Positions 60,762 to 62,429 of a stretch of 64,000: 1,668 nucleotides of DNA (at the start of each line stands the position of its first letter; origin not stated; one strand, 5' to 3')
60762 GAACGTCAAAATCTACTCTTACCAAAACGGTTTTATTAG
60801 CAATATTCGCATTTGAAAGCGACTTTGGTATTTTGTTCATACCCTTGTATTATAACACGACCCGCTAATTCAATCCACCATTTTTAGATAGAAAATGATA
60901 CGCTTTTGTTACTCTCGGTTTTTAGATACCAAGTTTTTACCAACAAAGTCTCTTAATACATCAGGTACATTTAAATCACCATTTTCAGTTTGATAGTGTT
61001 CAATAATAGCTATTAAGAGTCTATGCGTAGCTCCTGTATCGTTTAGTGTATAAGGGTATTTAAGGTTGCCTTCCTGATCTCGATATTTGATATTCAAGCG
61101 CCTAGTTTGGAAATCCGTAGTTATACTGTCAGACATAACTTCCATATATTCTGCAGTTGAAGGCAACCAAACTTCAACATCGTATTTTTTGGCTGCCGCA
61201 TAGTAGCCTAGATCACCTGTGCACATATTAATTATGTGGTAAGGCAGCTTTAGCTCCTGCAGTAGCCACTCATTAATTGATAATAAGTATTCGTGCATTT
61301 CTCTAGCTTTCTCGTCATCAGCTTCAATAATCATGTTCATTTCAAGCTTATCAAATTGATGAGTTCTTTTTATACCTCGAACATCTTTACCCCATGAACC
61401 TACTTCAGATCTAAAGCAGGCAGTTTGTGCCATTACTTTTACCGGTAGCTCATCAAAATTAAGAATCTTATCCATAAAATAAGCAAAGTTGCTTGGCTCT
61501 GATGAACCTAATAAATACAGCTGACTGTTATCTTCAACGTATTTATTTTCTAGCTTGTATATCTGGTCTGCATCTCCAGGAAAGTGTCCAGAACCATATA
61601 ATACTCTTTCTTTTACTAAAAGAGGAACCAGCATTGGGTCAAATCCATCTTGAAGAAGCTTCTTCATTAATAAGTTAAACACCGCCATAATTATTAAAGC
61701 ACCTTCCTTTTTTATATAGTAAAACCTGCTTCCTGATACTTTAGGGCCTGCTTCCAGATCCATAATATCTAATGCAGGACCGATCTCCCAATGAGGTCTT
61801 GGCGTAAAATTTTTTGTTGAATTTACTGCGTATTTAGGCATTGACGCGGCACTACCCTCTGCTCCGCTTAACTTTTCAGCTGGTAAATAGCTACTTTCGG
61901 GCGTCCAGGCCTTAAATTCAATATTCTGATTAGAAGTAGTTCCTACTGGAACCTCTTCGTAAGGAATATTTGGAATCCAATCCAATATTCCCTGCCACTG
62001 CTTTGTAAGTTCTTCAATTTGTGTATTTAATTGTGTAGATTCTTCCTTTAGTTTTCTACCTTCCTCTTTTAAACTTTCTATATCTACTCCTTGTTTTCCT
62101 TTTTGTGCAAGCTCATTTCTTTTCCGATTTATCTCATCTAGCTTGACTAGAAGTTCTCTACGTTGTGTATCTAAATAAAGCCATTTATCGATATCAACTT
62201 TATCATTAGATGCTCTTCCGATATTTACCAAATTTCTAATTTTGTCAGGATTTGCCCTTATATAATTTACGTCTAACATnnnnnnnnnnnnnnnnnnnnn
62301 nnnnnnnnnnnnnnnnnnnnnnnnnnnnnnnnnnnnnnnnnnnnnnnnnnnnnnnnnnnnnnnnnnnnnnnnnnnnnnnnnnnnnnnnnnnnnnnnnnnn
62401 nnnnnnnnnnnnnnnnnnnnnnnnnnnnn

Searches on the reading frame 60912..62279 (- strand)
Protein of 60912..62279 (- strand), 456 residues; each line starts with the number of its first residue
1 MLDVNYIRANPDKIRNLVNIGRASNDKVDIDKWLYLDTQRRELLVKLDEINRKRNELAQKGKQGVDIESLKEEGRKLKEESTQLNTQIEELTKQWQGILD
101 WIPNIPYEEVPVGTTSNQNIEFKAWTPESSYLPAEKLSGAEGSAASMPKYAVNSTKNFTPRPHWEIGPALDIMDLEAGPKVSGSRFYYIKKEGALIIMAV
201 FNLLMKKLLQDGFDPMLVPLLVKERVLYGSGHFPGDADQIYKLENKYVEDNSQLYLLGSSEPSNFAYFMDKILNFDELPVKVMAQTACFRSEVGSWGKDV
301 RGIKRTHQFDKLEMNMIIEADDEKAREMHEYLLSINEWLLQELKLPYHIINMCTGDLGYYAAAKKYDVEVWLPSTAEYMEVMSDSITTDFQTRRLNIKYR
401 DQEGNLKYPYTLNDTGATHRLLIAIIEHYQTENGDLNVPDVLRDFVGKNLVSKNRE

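Call 11: search_protein_families(library=pfam, proteins=[window:60912-62279:-], max_evalue=0.1)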
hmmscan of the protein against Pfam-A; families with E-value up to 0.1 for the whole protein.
window:60912-62279:- (456 aa): 4 families
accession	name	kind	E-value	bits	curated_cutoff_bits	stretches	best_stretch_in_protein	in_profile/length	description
PF00587.30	tRNA-synt_2b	-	1.9e-26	93.7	29.3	1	241-429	1-179/179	tRNA synthetase class II core domain (G, H, P, S and T)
PF02403.27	Seryl_tRNA_N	-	3.2e-20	72.8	28.2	1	1-106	1-108/108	Seryl-tRNA synthetase N-terminal domain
PF23203.1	KIF21A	-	0.034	14.3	28.5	1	29-92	35-96/161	KIF21A-like domain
PF00206.25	Lyase_1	-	0.051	13.4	27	0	13-62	100-150/312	Lyase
